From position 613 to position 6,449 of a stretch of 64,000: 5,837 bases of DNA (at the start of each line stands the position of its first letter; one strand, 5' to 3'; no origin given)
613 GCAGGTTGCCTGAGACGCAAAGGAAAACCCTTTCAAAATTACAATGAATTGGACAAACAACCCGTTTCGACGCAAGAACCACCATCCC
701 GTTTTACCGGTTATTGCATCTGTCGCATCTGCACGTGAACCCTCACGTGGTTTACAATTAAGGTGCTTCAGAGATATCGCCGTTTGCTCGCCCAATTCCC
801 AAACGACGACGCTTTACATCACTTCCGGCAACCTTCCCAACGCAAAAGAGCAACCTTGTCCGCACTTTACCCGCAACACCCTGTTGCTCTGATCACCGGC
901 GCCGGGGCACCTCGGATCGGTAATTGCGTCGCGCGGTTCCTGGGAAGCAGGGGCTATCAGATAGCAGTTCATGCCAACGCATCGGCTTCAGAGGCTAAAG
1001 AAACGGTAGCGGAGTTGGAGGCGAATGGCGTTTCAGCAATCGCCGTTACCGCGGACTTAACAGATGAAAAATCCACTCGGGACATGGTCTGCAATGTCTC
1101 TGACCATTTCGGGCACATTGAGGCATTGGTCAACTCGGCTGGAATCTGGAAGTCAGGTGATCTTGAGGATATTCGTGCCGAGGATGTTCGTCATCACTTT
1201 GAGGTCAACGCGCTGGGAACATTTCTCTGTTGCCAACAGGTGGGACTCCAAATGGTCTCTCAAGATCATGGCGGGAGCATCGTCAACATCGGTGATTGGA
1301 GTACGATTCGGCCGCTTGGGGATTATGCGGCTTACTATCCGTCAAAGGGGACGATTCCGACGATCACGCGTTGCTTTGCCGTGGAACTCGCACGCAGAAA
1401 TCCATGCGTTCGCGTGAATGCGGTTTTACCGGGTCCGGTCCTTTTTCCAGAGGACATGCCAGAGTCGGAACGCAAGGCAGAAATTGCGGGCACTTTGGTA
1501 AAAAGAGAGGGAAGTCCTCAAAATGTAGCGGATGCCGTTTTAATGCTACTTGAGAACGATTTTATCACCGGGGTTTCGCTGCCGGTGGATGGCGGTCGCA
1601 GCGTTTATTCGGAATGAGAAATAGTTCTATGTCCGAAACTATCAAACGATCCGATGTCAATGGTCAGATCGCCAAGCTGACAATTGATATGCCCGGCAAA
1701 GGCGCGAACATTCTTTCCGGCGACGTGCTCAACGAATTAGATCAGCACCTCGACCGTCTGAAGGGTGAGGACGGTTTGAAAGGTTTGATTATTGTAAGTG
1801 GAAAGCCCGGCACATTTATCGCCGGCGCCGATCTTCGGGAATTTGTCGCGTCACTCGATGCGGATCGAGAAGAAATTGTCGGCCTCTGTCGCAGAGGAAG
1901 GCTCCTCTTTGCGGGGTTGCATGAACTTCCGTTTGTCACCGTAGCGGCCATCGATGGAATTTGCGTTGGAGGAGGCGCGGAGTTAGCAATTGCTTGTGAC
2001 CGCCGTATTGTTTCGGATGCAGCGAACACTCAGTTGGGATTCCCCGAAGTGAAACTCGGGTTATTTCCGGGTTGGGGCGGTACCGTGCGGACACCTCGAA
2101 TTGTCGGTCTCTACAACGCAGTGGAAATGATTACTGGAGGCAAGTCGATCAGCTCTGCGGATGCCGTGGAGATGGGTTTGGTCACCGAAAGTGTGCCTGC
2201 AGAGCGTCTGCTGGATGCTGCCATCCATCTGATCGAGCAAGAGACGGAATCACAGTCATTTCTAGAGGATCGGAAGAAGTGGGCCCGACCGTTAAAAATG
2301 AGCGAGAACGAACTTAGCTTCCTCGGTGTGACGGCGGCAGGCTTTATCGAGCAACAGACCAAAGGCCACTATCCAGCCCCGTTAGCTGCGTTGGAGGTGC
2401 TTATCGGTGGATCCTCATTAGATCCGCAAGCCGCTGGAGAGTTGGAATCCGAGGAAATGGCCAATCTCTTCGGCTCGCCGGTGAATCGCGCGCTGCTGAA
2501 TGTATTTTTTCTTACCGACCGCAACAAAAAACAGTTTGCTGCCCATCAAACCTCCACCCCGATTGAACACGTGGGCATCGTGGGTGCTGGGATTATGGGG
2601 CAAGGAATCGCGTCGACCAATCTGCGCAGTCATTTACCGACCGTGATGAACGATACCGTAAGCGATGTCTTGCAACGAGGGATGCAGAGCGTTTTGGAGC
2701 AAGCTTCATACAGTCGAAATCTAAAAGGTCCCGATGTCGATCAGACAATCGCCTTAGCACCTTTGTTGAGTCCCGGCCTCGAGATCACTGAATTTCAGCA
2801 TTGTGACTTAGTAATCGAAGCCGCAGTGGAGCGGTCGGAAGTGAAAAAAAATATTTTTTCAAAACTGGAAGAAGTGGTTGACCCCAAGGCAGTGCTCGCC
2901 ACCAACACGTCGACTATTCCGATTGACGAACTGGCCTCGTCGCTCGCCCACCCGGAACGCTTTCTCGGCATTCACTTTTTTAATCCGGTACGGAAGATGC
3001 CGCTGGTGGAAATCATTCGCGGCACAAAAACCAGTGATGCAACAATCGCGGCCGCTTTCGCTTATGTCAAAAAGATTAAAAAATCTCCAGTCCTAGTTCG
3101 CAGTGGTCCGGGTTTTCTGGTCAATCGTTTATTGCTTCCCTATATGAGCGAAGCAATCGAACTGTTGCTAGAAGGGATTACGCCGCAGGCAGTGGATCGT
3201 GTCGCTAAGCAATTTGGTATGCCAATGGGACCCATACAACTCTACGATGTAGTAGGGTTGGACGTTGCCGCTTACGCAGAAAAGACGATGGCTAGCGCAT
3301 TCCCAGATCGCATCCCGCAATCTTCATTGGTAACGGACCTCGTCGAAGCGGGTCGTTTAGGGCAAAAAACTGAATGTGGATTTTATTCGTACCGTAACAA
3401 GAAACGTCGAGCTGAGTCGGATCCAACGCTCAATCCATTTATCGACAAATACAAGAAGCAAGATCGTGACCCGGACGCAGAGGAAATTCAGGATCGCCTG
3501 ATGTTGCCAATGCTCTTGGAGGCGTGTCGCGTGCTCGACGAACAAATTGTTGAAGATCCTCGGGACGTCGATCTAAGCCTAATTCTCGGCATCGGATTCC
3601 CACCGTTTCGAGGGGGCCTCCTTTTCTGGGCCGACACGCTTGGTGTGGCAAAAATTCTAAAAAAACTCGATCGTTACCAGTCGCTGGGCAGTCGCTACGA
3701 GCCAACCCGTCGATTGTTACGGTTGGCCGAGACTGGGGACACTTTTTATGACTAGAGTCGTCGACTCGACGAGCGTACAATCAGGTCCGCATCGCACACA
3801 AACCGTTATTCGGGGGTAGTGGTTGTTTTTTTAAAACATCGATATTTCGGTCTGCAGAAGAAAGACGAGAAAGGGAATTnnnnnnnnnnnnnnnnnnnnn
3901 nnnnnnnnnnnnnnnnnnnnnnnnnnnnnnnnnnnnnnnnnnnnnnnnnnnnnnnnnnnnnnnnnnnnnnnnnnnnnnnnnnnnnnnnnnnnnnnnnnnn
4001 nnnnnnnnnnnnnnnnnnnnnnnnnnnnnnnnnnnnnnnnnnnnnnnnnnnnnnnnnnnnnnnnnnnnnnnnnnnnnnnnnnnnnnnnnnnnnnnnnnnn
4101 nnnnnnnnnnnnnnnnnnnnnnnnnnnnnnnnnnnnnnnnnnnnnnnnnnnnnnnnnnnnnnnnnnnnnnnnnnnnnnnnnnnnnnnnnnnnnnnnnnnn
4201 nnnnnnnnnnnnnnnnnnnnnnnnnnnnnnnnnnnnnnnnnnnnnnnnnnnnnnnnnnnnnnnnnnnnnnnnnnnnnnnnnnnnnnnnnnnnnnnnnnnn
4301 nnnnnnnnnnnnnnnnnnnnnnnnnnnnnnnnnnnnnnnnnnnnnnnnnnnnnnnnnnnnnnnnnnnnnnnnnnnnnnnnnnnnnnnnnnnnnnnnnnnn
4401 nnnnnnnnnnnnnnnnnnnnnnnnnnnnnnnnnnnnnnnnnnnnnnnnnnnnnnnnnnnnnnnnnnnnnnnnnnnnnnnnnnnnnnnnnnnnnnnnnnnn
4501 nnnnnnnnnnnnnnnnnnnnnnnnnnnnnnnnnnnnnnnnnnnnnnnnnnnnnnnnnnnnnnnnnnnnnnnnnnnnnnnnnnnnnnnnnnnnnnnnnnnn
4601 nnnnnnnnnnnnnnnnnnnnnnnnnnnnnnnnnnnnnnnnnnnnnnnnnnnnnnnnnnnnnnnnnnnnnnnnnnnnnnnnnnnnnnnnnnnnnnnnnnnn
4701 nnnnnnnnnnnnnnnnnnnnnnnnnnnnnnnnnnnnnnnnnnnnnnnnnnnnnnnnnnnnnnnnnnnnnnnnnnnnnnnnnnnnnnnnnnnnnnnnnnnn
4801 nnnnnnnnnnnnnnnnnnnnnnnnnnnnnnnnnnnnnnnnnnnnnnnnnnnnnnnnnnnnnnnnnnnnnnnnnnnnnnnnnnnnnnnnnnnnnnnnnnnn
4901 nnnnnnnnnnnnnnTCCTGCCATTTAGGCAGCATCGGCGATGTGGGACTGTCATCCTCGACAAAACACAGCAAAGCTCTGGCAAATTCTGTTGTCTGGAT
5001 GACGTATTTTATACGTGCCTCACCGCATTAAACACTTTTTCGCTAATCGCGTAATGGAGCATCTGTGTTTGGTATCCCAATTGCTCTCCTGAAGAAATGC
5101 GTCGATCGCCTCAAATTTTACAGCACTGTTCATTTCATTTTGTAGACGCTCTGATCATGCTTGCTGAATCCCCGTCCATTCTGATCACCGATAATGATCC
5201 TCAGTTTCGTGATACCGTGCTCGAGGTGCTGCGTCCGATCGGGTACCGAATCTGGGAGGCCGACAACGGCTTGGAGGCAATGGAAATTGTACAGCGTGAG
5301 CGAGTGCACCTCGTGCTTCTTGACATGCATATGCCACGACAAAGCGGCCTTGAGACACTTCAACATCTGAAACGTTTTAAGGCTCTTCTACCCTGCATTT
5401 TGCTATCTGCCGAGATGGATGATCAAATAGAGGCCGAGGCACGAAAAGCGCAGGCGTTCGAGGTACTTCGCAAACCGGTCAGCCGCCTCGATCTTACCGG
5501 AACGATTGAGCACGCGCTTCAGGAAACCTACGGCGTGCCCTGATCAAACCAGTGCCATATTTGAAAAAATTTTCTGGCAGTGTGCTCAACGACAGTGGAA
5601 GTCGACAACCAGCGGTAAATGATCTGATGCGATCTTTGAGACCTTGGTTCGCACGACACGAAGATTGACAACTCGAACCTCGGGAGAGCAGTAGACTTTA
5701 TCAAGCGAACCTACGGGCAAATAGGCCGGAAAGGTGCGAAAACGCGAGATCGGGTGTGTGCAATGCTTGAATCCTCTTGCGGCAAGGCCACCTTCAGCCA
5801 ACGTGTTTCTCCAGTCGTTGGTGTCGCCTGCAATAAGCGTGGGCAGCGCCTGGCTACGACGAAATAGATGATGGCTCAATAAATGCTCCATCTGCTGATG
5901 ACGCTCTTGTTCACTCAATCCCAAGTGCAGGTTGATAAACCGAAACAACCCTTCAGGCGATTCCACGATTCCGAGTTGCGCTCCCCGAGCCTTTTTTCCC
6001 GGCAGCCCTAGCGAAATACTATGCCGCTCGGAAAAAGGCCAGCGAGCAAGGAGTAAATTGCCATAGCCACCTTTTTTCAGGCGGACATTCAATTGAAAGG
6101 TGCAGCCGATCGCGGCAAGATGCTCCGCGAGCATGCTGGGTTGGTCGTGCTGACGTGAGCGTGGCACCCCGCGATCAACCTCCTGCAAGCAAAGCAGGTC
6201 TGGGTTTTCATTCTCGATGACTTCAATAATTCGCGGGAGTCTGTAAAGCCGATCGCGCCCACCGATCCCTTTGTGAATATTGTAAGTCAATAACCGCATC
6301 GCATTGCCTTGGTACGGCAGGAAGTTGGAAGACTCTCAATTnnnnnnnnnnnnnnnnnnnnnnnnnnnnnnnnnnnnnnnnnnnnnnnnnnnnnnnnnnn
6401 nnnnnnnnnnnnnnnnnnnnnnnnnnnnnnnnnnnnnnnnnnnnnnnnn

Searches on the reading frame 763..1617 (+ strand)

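Call 46: search_protein_families(library=pfam, proteins=[window:763-1617:+], max_evalue=0.00001)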
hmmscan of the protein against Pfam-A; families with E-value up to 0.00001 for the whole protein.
window:763-1617:+ (284 aa): 3 families
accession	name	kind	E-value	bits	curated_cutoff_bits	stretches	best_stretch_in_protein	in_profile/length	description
PF13561.12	adh_short_C2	-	9.4e-41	140.4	27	1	52-278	8-234/236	Enoyl-(Acyl carrier protein) reductase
PF00106.31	adh_short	-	4.1e-38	131.3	26.6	1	41-227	2-183/195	short chain dehydrogenase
PF08659.16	KR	-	1.8e-10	41.5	22.6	1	43-152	4-115/180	KR domain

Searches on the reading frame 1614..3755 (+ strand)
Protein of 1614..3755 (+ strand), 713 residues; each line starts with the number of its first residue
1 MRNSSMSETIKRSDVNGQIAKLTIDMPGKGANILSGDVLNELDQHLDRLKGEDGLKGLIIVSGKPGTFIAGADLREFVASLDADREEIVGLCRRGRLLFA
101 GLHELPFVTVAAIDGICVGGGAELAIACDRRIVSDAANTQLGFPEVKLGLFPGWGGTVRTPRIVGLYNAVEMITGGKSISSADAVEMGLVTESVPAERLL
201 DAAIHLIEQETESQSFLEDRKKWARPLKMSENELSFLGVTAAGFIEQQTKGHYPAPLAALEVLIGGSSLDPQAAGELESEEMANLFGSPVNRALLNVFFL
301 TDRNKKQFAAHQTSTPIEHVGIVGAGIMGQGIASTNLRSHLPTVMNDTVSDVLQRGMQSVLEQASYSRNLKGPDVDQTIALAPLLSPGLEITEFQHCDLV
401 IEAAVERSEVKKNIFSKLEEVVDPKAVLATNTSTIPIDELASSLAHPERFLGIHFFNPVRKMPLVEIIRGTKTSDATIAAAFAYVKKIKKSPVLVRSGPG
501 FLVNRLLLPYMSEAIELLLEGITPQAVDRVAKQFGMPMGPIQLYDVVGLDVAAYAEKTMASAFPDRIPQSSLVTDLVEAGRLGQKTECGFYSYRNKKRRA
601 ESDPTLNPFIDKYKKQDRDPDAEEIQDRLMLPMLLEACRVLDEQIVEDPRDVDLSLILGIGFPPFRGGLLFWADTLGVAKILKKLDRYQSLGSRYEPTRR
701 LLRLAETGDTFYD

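Call 46: search_protein_families(library=pfam, proteins=[window:1614-3755:+], max_evalue=0.00001)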
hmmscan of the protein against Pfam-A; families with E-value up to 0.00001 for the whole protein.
window:1614-3755:+ (713 aa): 4 families
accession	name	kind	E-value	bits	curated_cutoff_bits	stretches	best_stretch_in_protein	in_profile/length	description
PF02737.24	3HCDH_N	-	1.6e-52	178.4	22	1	319-496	1-178/180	3-hydroxyacyl-CoA dehydrogenase, NAD binding domain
PF00378.25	ECH_1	-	7.9e-36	124.1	27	1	16-212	3-192/251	Enoyl-CoA hydratase/isomerase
PF00725.27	3HCDH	-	1e-35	122.6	22.1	1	500-593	1-97/97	3-hydroxyacyl-CoA dehydrogenase, C-terminal domain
PF16113.10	ECH_2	-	1.3e-23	84.5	27.2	1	29-215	10-197/335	Enoyl-CoA hydratase/isomerase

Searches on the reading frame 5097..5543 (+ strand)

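Call 66: search_protein_families(library=pfam, proteins=[window:5097-5543:+], max_evalue=0.00001)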
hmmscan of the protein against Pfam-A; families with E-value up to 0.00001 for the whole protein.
window:5097-5543:+ (148 aa): 1 family
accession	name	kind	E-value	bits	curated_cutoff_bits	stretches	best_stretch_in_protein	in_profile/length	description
PF00072.30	Response_reg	-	6.7e-23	81.4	30.2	1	28-137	1-110/111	Response regulator receiver domain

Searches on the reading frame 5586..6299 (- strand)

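Call 46: search_protein_families(library=pfam, proteins=[window:5586-6299:-], max_evalue=0.00001)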
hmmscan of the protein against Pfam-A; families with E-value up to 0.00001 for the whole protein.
window:5586-6299:- (237 aa): 1 family
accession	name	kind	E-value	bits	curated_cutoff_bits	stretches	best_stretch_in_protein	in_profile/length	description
PF03372.29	Exo_endo_phos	-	1.9e-18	67.5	24.5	1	4-227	1-225/225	Endonuclease/Exonuclease/phosphatase family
